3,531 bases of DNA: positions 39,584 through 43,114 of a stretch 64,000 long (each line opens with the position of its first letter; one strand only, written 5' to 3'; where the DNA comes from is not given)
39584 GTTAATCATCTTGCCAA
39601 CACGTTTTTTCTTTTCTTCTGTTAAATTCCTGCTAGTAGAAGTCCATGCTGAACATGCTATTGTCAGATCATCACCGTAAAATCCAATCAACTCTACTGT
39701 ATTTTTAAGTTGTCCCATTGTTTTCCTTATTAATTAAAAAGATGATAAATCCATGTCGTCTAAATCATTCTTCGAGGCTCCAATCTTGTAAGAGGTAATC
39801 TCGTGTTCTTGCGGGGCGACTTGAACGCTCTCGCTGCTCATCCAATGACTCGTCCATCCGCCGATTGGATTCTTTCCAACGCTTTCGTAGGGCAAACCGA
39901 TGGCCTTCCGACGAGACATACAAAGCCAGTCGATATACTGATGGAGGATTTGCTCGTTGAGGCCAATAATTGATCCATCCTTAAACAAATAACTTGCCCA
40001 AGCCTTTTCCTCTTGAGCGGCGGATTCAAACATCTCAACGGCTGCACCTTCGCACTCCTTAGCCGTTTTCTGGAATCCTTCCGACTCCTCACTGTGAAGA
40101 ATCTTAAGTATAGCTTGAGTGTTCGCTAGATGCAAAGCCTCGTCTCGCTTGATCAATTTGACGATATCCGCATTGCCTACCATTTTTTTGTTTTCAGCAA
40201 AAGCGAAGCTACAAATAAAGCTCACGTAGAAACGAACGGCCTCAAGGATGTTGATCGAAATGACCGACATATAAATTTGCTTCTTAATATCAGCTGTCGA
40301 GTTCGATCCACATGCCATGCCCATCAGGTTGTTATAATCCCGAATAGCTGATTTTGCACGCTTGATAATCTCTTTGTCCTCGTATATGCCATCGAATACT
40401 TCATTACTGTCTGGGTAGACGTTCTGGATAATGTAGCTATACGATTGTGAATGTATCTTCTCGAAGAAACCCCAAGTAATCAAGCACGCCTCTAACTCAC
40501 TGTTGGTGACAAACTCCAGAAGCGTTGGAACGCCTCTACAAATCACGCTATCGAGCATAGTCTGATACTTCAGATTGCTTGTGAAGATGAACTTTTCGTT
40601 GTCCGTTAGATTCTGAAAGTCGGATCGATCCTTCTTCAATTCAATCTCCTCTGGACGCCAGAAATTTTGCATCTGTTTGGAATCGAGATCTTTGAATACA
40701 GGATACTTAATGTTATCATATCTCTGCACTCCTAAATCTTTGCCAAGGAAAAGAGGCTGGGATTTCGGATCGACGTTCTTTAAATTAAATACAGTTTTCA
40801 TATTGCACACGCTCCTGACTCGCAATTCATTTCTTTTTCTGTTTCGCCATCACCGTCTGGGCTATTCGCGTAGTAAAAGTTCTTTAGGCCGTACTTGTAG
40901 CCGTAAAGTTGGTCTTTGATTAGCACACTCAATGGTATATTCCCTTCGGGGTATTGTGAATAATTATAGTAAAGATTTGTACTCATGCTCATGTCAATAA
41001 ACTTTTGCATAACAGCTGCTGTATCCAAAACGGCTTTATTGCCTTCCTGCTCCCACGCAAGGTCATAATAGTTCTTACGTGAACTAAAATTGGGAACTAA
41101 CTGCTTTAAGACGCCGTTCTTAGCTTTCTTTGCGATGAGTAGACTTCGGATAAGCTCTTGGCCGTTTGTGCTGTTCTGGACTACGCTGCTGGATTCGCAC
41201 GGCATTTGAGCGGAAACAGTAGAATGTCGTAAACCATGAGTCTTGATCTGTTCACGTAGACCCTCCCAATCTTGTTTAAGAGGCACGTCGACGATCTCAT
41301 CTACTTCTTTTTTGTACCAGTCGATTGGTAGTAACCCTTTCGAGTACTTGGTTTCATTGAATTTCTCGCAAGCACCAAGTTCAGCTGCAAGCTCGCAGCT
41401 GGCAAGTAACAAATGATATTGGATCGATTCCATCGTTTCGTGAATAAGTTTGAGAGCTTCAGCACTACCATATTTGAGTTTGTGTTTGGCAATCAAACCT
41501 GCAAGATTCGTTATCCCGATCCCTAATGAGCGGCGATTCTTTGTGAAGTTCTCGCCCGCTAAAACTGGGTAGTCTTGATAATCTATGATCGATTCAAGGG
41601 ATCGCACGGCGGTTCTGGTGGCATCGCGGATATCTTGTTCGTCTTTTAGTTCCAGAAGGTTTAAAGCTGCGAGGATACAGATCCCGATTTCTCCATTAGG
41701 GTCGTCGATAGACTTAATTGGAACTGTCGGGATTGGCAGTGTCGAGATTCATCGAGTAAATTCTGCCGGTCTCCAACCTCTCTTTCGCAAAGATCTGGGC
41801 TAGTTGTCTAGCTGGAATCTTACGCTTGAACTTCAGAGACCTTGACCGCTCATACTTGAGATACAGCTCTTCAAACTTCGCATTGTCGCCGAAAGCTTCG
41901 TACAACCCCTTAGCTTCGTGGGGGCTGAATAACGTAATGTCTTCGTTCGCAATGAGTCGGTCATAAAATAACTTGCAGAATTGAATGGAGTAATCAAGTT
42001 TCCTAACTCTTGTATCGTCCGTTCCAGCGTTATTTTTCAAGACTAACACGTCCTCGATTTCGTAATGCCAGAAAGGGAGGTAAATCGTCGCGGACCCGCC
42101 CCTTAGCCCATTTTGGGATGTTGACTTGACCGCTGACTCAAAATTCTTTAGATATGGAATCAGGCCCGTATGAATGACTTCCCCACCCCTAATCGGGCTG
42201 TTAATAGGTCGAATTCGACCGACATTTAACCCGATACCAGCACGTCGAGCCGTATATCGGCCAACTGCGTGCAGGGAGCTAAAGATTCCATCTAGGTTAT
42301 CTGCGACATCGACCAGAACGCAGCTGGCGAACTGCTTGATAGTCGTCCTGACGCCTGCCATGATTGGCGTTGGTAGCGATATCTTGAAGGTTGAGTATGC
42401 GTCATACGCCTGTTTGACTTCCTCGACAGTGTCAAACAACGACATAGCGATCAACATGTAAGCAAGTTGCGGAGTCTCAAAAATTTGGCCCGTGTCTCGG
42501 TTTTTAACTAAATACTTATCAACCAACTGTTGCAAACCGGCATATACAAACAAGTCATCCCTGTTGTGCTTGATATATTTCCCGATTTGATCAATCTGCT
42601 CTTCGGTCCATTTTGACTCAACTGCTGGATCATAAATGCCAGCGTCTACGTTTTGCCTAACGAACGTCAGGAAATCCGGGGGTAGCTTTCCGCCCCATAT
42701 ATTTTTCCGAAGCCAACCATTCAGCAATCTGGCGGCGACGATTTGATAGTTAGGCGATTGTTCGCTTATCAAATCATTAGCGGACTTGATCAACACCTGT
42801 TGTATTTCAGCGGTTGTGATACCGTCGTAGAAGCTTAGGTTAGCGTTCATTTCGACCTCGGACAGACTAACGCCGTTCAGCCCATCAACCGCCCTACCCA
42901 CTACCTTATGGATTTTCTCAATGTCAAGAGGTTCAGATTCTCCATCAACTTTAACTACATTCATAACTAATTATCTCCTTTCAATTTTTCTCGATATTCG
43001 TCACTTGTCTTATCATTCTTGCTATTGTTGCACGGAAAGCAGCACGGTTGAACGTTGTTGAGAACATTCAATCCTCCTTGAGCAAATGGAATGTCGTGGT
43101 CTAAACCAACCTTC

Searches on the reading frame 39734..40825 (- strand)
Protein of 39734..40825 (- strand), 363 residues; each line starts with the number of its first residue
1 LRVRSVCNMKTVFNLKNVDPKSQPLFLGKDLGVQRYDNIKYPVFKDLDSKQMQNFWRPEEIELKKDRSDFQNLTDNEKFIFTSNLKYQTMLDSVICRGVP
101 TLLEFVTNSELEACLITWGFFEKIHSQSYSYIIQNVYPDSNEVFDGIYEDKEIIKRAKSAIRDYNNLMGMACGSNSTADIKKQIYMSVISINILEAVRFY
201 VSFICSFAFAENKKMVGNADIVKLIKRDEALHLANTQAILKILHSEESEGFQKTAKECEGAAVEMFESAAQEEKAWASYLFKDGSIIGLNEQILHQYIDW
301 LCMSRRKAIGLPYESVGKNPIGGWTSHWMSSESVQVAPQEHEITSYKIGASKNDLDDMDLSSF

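Call 71: search_protein_families(library=phrogs, proteins=[window:39734-40825:-], max_evalue=0.00001)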
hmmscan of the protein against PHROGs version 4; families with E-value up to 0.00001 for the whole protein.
window:39734-40825:- (363 aa): 4 families
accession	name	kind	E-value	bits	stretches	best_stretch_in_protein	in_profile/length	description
phrog_86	-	DNA, RNA and nucleotide metabolism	1.5e-130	437.3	1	6-362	40-400/504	ribonucleoside diphosphate reductase small subunit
phrog_10582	-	DNA, RNA and nucleotide metabolism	6.3e-54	183.9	1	9-168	2-162/255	ribonucleotide reductase class Ia beta subunit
phrog_8368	-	DNA, RNA and nucleotide metabolism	3.2e-43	148.4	1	215-361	1-150/156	aerobic NDP reductase small subunit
phrog_24856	-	DNA, RNA and nucleotide metabolism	5e-16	60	1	49-225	23-194/195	ribonucleotide reductase class Ia beta subunit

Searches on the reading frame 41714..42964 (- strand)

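Call 13: search_protein_families(library=pfam, proteins=[window:41714-42964:-], max_evalue=0.01)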
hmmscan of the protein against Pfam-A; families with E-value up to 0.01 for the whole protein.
window:41714-42964:- (416 aa): 3 families
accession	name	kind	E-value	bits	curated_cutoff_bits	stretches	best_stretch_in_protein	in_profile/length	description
PF02867.20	Ribonuc_red_lgC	-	1.2e-52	179.6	23.9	1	213-414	1-198/523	Ribonucleotide reductase, barrel domain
PF00317.26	Ribonuc_red_lgN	-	1.3e-13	51.2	28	1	139-208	3-75/77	Ribonucleotide reductase, all-alpha domain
PF03477.21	ATP-cone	-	1.6e-10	41.8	25.8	1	1-86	1-86/88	ATP cone domain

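Call 14: search_protein_families(library=phrogs, proteins=[window:41714-42964:-], max_evalue=0.001)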
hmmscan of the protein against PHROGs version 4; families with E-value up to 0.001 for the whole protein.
window:41714-42964:- (416 aa): 6 families
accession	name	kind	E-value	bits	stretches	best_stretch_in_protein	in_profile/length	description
phrog_84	-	DNA, RNA and nucleotide metabolism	4.7e-166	555.5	1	1-415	63-475/975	ribonucleoside-diphosphate reductase large subunit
phrog_3987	-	DNA, RNA and nucleotide metabolism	3.8e-147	491.7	1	1-414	4-422/467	ribonucleotide reductase large subunit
phrog_6132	-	DNA, RNA and nucleotide metabolism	7.1e-25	89.2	1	107-285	108-288/530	ribonucleotide reductase large subunit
phrog_22953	-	DNA, RNA and nucleotide metabolism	1.2e-20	75.4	1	247-415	3-188/201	ribonucleotide reductase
phrog_3844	-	moron, auxiliary metabolic gene and host takeover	7.9e-20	72.2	1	297-412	1-118/451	NrdA-like aerobic NDP reductase large subunit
phrog_12229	-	DNA, RNA and nucleotide metabolism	0.00065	19.2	1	184-305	48-166/577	ribonucleotide reductase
